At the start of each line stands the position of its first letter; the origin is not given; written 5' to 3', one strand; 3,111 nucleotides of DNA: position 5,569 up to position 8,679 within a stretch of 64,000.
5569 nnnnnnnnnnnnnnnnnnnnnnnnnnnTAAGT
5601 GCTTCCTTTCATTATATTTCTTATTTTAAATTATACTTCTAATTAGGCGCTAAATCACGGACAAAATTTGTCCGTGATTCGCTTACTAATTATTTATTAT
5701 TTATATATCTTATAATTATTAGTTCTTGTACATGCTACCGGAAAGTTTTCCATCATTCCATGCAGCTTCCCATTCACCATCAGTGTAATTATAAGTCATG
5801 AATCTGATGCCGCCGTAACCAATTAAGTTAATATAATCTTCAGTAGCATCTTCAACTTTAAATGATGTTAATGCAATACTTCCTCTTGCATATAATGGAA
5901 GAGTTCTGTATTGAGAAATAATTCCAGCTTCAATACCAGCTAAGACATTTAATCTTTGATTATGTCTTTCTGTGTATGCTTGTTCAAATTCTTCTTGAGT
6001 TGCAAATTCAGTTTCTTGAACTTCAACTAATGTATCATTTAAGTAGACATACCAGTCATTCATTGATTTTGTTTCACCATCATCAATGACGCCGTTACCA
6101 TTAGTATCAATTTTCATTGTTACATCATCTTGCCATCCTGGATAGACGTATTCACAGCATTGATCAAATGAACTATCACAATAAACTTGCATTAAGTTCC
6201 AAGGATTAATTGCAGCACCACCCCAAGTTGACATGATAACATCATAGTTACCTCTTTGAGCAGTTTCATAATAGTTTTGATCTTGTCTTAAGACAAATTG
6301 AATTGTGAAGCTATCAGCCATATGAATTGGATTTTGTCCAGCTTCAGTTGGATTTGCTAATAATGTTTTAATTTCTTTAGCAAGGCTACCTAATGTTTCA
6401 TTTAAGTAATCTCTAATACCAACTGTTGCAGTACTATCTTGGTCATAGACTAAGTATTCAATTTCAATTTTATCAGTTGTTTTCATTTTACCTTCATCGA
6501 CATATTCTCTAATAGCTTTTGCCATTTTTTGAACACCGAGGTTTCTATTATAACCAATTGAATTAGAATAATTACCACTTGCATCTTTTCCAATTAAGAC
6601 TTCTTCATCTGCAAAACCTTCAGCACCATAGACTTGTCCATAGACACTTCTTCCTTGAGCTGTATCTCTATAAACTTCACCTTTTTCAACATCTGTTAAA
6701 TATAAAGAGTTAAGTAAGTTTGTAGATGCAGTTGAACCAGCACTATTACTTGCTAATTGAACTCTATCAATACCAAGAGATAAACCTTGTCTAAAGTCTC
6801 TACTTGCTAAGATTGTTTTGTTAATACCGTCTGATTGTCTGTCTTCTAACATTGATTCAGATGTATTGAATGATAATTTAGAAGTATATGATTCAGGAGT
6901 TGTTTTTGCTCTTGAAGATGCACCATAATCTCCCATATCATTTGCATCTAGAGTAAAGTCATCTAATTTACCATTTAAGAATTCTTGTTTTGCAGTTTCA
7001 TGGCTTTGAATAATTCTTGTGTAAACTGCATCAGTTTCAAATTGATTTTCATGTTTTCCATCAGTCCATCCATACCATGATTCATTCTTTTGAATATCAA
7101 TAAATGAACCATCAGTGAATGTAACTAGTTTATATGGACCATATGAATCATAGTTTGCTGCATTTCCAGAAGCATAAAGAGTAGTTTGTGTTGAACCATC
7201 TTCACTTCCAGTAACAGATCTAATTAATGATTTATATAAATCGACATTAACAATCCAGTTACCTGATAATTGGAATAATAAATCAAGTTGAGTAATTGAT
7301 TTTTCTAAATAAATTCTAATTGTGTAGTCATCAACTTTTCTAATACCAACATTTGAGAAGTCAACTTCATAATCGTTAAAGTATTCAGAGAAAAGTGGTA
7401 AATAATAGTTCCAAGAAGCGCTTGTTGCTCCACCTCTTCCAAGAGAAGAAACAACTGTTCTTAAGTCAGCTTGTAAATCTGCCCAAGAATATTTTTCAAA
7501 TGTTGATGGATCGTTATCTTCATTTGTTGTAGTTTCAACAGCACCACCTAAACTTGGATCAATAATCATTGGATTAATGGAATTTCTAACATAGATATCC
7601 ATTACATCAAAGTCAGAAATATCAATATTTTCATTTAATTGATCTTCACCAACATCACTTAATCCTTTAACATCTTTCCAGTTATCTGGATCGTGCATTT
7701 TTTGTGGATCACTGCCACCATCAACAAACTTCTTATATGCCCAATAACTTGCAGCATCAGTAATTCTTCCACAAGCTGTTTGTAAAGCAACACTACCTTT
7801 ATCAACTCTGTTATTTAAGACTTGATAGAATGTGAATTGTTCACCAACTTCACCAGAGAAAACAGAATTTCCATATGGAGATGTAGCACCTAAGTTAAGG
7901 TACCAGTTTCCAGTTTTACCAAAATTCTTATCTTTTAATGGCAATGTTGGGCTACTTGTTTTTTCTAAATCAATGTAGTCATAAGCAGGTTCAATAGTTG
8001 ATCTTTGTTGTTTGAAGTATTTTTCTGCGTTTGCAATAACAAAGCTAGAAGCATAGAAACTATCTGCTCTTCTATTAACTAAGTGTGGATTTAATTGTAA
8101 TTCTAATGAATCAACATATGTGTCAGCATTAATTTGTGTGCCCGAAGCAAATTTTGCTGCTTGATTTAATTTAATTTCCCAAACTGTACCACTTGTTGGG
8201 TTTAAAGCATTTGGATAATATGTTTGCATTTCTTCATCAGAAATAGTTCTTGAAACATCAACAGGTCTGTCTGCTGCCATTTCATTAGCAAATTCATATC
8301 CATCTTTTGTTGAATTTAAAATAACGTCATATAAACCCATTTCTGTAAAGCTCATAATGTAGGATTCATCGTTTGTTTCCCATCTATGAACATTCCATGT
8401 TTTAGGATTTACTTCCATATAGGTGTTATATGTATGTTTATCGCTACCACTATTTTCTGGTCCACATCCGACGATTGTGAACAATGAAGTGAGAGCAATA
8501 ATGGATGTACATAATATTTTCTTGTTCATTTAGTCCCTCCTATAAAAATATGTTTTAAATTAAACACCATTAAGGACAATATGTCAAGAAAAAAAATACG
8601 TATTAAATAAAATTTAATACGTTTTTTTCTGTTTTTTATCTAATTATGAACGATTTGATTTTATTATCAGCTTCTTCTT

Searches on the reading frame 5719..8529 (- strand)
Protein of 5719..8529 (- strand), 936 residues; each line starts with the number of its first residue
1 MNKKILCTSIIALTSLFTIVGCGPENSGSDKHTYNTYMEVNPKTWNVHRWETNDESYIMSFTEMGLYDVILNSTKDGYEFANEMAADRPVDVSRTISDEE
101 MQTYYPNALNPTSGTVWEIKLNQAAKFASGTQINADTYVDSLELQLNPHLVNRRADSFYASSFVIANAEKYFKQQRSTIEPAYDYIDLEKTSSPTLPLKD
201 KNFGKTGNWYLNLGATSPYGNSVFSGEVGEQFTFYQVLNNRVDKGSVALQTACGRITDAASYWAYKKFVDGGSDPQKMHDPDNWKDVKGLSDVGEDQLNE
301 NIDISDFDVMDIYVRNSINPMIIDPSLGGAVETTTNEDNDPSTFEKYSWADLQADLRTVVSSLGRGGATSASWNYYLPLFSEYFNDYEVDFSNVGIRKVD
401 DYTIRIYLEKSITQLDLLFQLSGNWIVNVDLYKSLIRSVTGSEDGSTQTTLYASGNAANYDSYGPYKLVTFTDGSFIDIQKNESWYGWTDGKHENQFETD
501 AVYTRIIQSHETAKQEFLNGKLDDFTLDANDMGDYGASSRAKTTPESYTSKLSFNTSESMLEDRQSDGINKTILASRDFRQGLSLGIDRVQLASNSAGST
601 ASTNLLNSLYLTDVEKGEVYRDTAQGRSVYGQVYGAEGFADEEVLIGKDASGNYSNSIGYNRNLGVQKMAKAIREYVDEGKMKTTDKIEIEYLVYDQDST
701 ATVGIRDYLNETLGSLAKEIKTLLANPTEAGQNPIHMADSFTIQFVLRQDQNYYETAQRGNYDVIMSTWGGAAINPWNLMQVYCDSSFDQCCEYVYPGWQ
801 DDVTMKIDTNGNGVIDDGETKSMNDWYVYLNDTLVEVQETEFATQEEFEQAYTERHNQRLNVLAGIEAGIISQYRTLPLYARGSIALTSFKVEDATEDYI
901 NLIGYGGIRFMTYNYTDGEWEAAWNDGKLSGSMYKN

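Call 86: search_protein_families(library=pfam, proteins=[window:5719-8529:-], max_evalue=0.00001)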
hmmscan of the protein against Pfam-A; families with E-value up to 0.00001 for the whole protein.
window:5719-8529:- (936 aa): 1 family
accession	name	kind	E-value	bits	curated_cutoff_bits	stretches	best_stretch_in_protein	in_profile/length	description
PF00496.27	SBP_bac_5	-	1.5e-28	100.4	32.4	1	380-786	61-363/368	Bacterial extracellular solute-binding proteins, family 5 Middle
